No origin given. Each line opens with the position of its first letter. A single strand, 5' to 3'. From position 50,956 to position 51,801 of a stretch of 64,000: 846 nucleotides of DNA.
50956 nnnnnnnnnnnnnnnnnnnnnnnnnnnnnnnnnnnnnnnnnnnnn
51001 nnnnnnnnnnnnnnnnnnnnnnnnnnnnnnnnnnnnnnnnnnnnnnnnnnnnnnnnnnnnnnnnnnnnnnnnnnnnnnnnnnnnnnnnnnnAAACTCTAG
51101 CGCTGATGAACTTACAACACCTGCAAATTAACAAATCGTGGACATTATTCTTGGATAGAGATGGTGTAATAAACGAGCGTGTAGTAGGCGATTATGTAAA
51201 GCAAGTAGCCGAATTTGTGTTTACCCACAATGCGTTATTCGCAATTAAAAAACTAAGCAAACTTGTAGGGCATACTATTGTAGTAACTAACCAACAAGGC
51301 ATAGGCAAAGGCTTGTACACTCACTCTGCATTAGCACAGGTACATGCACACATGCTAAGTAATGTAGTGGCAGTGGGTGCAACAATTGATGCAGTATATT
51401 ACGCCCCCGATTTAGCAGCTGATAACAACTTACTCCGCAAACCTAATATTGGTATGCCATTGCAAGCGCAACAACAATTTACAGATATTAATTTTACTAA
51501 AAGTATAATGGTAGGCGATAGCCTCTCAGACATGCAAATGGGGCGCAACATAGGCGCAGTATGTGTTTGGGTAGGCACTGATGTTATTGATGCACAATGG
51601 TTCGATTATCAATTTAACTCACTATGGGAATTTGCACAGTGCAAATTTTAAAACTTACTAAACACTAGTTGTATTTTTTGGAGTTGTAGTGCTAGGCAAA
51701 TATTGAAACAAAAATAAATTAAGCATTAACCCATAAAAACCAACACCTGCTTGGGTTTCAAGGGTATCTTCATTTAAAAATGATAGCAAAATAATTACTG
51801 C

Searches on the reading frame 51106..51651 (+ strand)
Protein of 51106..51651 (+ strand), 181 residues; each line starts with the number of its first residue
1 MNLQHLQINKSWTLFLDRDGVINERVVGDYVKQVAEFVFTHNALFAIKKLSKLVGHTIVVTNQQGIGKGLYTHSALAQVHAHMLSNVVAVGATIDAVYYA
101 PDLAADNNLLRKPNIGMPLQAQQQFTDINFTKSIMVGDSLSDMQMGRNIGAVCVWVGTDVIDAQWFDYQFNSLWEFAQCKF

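Call 38: search_protein_families(library=ncbifam, proteins=[window:51106-51651:+], max_evalue=0.01)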
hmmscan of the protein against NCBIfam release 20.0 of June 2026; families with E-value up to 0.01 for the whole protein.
window:51106-51651:+ (181 aa): 15 families
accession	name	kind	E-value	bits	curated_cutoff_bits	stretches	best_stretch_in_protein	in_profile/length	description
TIGR01656.1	Histidinol-ppas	subfamily_domain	1.8e-35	122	84.15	1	12-155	1-145/149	histidinol-phosphate phosphatase domain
NF006506.0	PRK08942.1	equivalog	2.7e-35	121.5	178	1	13-155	5-146/182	D-glycero-beta-D-manno-heptose 1,7-bisphosphate 7-phosphatase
TIGR01662.1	HAD-SF-IIIA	subfamily_domain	1.2e-27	96.7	44.6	1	12-157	1-139/141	HAD-IIIA family hydrolase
NF050049.1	HBPPhtaseGmhB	domain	8.8e-26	90.7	250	1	10-174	2-161/171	D-glycero-alpha-D-manno-heptose-1,7-bisphosphate 7-phosphatase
TIGR00213.1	GmhB_yaeD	subfamily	1.1e-23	83.7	149.6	1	13-148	3-141/176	D-glycero-beta-D-manno-heptose 1,7-bisphosphate 7-phosphatase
NF003937.0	PRK05446.1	equivalog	2e-22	79.7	443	1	13-159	5-151/355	bifunctional histidinol-phosphatase/imidazoleglycerol-phosphate dehydratase HisB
TIGR01261.1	hisB_Nterm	equivalog_domain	3.4e-20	72.2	140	1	13-158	3-148/161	histidinol-phosphatase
NF005264.0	PRK06769.1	equivalog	1.4e-13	51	217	1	13-160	6-140/175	HAD-IIIA family hydrolase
TIGR01664.1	DNA-3'-Pase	equivalog_domain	1.1e-06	28.7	107.65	1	32-141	35-138/167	DNA 3'-phosphatase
TIGR01422.2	phosphonatase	equivalog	0.0007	18.9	220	1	51-156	100-199/251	phosphonoacetaldehyde hydrolase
TIGR01549.1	HAD-SF-IA-v1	subfamily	0.0012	19.2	23.3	1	105-150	106-149/149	HAD-IA family hydrolase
TIGR01460.1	HAD-SF-IIA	subfamily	0.0012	18.7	100.15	1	112-158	197-245/246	HAD-IIA family hydrolase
TIGR01668.1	YqeG_hyp_ppase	hypoth_equivalog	0.0016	18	89.1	1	120-176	99-155/170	YqeG family HAD IIIA-type phosphatase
NF009695.0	PRK13222.1-2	equivalog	0.0029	17.1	225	1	107-154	145-191/226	phosphoglycolate phosphatase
NF052576.1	PymNtasePynAStpc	equivalog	0.0042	16.7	350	0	106-157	149-201/229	pyrimidine 5'-nucleotidase PynA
